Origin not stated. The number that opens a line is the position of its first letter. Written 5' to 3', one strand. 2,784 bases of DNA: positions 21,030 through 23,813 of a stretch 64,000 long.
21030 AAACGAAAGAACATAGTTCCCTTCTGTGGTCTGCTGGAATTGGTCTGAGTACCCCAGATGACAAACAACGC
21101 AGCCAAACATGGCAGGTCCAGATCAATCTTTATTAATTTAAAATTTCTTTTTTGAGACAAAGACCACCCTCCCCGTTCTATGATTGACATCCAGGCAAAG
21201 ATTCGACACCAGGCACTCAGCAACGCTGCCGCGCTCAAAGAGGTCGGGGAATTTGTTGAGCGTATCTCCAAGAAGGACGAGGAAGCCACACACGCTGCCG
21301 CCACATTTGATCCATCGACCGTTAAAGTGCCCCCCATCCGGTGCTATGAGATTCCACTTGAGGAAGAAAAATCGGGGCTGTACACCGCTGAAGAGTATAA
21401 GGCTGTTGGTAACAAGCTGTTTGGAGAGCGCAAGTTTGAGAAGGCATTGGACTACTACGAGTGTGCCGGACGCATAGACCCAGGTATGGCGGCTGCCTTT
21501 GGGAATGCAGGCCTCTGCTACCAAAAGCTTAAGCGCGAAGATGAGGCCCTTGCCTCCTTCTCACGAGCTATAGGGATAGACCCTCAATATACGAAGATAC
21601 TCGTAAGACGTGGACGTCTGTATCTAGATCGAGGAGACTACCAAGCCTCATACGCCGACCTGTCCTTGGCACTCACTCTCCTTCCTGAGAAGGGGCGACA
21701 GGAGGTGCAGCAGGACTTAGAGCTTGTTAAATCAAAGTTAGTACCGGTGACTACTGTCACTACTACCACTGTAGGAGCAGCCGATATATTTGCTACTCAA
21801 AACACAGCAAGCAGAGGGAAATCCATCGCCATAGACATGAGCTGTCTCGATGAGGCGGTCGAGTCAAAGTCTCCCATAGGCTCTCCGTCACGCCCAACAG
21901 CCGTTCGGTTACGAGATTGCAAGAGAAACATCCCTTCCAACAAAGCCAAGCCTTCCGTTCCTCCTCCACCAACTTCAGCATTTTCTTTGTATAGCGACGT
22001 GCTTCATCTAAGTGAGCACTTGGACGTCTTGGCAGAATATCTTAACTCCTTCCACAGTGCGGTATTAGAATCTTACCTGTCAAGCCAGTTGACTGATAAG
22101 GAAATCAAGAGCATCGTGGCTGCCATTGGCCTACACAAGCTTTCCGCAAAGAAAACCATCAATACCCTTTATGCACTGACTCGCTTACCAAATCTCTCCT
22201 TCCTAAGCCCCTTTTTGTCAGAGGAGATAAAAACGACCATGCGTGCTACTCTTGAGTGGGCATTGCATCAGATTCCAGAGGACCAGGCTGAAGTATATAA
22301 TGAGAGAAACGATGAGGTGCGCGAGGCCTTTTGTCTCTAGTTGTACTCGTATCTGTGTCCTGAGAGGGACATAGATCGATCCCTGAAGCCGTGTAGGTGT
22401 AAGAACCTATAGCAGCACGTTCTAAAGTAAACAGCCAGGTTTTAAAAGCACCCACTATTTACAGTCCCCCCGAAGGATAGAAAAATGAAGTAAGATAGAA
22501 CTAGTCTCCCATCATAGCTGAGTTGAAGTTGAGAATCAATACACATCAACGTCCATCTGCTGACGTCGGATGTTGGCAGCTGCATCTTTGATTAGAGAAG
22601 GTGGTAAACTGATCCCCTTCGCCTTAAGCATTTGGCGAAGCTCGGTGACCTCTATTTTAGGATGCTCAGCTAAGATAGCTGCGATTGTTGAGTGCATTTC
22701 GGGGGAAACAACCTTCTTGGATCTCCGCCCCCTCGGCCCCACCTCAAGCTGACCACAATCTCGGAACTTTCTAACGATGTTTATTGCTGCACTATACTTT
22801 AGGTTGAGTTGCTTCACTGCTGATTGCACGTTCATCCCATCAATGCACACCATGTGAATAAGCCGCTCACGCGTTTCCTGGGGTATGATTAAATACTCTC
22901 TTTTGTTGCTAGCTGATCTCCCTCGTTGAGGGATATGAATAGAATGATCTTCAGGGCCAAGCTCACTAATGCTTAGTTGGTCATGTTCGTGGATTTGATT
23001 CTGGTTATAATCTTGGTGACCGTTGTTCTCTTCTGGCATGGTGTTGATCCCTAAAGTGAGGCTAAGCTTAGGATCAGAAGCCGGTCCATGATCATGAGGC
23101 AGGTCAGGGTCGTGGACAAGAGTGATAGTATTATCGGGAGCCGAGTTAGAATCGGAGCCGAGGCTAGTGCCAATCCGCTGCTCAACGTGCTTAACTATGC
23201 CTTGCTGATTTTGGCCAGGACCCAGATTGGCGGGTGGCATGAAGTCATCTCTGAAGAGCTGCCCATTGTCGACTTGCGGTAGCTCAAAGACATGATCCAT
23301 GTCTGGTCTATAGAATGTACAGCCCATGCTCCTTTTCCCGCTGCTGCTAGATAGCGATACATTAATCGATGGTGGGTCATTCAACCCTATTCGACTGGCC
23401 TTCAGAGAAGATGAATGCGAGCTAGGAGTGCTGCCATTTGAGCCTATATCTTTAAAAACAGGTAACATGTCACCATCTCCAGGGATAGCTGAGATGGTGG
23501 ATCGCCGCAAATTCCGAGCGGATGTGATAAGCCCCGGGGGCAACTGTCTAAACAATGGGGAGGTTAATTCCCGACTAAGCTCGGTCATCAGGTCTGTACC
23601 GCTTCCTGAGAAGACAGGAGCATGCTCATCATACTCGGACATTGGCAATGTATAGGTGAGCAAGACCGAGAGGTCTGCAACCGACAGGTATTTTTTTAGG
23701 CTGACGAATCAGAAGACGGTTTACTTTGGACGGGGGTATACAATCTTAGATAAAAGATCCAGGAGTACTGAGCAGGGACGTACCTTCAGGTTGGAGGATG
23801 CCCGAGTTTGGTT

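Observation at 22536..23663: A paired/Tc1-like HTH-HTH DNA-binding domain sits at the C-terminus of a protein with no transposase catalytic core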

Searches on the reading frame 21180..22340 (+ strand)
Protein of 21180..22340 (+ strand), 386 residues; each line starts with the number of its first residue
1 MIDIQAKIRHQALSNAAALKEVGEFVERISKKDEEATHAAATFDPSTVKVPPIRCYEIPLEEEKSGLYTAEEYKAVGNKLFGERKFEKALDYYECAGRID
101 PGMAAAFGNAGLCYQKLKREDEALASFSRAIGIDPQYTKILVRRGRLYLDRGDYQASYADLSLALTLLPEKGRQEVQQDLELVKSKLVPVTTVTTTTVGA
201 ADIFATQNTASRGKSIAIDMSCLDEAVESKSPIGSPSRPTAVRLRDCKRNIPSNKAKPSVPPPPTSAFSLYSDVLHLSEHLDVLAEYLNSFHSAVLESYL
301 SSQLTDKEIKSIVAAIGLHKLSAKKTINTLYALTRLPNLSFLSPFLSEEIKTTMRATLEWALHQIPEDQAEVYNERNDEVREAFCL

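Call 26: search_protein_families(library=pfam, proteins=[window:21180-22340:+], max_evalue=0.001)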
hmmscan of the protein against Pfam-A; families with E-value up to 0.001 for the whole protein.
window:21180-22340:+ (386 aa): 9 families
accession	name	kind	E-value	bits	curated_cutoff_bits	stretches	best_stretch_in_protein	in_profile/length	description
PF00515.34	TPR_1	-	4.9e-15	55.1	27.8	1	104-137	1-34/34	Tetratricopeptide repeat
PF07719.23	TPR_2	-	5.8e-11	42.1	27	1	104-137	1-34/34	Tetratricopeptide repeat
PF13181.12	TPR_8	-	3.1e-09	36.7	25.7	1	105-137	2-34/34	Tetratricopeptide repeat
PF13371.12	TPR_9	-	3.6e-08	33.7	35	1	82-136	7-61/73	Tetratricopeptide repeat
PF14559.12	TPR_19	-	2e-06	28.4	25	0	119-156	6-43/68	Tetratricopeptide repeat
PF13432.12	TPR_16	-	5.6e-05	23.9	32.7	1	82-137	9-64/65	Tetratricopeptide repeat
PF13414.12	TPR_11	-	5.6e-05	23.2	26.8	0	121-150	11-40/42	TPR repeat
PF13877.11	RPAP3_C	-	6.5e-05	23.8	23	1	263-349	1-90/92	Potential Monad-binding region of RPAP3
PF13424.12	TPR_12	-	6.6e-05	23.5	30.1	0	85-134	25-75/77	Tetratricopeptide repeat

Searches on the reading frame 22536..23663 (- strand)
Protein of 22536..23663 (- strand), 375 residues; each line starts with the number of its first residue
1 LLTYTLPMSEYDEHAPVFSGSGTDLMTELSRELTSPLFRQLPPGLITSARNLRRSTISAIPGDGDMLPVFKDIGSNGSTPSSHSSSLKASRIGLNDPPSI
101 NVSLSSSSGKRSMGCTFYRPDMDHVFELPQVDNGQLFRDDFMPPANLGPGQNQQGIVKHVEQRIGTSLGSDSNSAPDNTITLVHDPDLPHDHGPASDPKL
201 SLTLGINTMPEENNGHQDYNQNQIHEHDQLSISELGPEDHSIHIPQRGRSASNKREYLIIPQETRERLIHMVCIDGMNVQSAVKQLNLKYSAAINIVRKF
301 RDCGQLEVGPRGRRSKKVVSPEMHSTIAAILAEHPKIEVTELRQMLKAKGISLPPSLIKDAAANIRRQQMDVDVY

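Call 3: search_protein_families(library=pfam, proteins=[window:22536-23663:-], max_evalue=10)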
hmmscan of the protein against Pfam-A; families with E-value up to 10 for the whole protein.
window:22536-23663:- (375 aa): 3 families
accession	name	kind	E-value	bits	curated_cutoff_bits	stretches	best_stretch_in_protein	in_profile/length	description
PF13565.12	HTH_32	-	0.00017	22.5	33.7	1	296-354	5-65/73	Homeodomain-like domain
PF00292.24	PAX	-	0.00025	21.4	22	1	260-352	18-109/125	'Paired box' domain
PF13551.12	HTH_29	-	0.012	16.2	28.1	1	275-323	10-62/64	Winged helix-turn helix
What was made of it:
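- On Pax / paired-box family (Pfam PF00292): PAX model positions 1-17 are not aligned (call 3).
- Checked: The cut-off is 22 (call 3). They also match HTH_32 and HTH_29 weakly (call 3). No DDE/D or any other Pfam domain appears at E<=10 (call 3).
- PAX is the best Pfam hit and just passes its cut-off on the isolated domain (call 3).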

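Call 5: find_homologous_proteins(query=window:22536-23642:-)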
Query window:22536-23642:- (368 aa): 5 proteins with E <= 0.001 among 2962 candidates.
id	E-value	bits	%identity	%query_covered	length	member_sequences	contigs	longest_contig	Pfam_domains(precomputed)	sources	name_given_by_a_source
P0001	7.8e-243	823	100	100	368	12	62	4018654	-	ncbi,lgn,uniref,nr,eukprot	ncbi:hypothetical protein GL50803_0032686 [Giardia duodenalis]|uniref:Uncharacterized protein n=1 Ta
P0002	1.1e-213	727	91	100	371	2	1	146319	-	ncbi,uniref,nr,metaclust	ncbi:Hypothetical protein GLP15_3736 [Giardia lamblia P15]|uniref:Paired domain-containing protein n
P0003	4.6e-174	597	74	100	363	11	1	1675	-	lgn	-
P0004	2.9e-139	482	63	100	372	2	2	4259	-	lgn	-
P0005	1.0e-136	474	63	100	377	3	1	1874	-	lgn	-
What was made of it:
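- On Giardia Pax1 (GL50803_32686): 100% identity with 100% coverage over 368 aa (call 5).
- The protein is 100% identical over 368 aa to GL50803_0032686 (call 5).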

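Call 27: predict_structure(alignment_id=A1)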
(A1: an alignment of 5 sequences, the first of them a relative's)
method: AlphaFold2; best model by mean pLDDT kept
length: 368 residues; sequences in the alignment: 5
mean_pLDDT: 48.7   pTM: 0.23
mean pLDDT of the five models: 48.7, 47.8, 42.0, 41.2, 40.9
residues with pLDDT >= 90: 3; 70-90: 84; 50-70: 24; < 50: 257
segments of 3 or more residues with pLDDT < 50: 1-5, 8-14, 16-168, 170-178, 183-241, 243-247, 295-308
pLDDT, mean of each block of 10 residues (from residue 1): 46 45 46 45 39 40 37 32 33 34 37 36 33 34 31 34 36 35 36 33 33 31 33 37 43 73 75 81 74 52 47 79 88 89 82 86 60
secondary structure, 60 per line:
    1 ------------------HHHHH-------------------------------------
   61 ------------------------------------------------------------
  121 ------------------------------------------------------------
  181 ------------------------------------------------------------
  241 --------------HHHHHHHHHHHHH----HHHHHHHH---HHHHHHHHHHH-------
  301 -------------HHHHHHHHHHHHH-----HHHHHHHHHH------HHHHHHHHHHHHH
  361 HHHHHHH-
elements in order: H19-23 H255-267 H272-279 H283-293 H314-326 H332-341 H348-367
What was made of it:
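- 22902..23642 (-): N-terminal region, residues 1-247. It is predicted disordered, acidic and rich in Ser and Pro. Inferred to be the regulatory or activation region. pLDDT is below 50 (call 27).
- On Tc1/mariner-IS630 transposase: The protein ends 3 residues after the last helix, and there is no DDE_3 or other catalytic hit (calls 3, 27).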

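Call 30: fold_search(model_id=the predicted structure, library=pdb)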
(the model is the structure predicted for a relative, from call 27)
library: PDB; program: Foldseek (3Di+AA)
matches with E <= 10: 680; with E <= 0.001: 0
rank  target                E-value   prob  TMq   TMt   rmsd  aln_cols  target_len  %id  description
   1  1k78_A                2.5e-03  1.00  0.12  0.33  15.1       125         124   21  Pax5(1-149)+Ets-1(331-440)+DNA (released 2002-01-04)
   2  6pax_A                2.9e-03  1.00  0.15  0.39  13.6       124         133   22  CRYSTAL STRUCTURE OF THE HUMAN PAX-6 PAIRED DOMAIN-DNA COMPLEX REVEALS A GENERAL MODEL FOR PAX PROTEIN-DNA INTERACTION (released 1999-07-13)
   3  2k27_MODEL_1_A        5.4e-03  0.96  0.12  0.25  21.4       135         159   18  Solution structure of Human Pax8 Paired Box Domain (released 2008-09-30)
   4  1pdn_C                1.5e-02  0.99  0.12  0.34  15.1       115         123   20  CRYSTAL STRUCTURE OF A PAIRED DOMAIN-DNA COMPLEX AT 2.5 ANGSTROMS RESOLUTION REVEALS STRUCTURAL BASIS FOR PAX DEVELOPM (released 1995-07-31)
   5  9pfo_A                4.4e-02  0.93  0.15  0.35  14.9       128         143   12  Structure of POU2F3 POU domains bound to coactivator OCA-T2 and DNA (2.1 angstrom resolution) (released 2025-10-01)
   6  8b9x_B                5.0e-02  0.98  0.19  0.26   8.0       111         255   14  Chimeric protein of human UFM1 E3 ligase, UFL1, and DDRGK1 (released 2023-10-25)
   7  8b9x_A                5.3e-02  0.98  0.19  0.26   7.8       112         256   16  Chimeric protein of human UFM1 E3 ligase, UFL1, and DDRGK1 (released 2023-10-25)
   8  8rdu_R                7.1e-02  0.92  0.15  0.11  14.7       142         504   13  Conformational Landscape of the Type V-K CRISPR-associated TransposonIntegration Assembly CAST V-K composite map (released 2024-06-19)
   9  4o5v                  9.5e-02  0.54  0.11  0.18  13.3       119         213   15  Crystal structure of T. acidophilum IdeR (released 2014-11-05)
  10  1hlv_A                1.5e-01  0.41  0.10  0.24  12.2       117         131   15  CRYSTAL STRUCTURE OF CENP-B(1-129) COMPLEXED WITH THE CENP-B BOX DNA (released 2002-01-11)
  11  4ham                  1.8e-01  0.41  0.11  0.25  15.3       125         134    9  Crystal Structure of Transcriptional Antiterminator from Listeria monocytogenes EGD-e (released 2012-10-17)
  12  6kta_B                1.9e-01  0.35  0.10  0.23  12.6       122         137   13  Crystal structure of B. halodurans MntR in apo form (released 2019-12-04)
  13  1oct_C                2.0e-01  0.75  0.15  0.38  12.3       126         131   13  CRYSTAL STRUCTURE OF THE OCT-1 POU DOMAIN BOUND TO AN OCTAMER SITE: DNA RECOGNITION WITH TETHERED DNA-BINDING MODULES (released 1994-08-31)
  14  2lvs_MODEL_1_A        2.0e-01  0.69  0.11  0.36  11.6       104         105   19  NMR solution structure of a CRISPR repeat binding protein (released 2013-01-23)
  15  5cvi_B                2.0e-01  0.28  0.10  0.15  13.2       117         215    8  Structure of the manganese regulator SloR (released 2015-08-12)
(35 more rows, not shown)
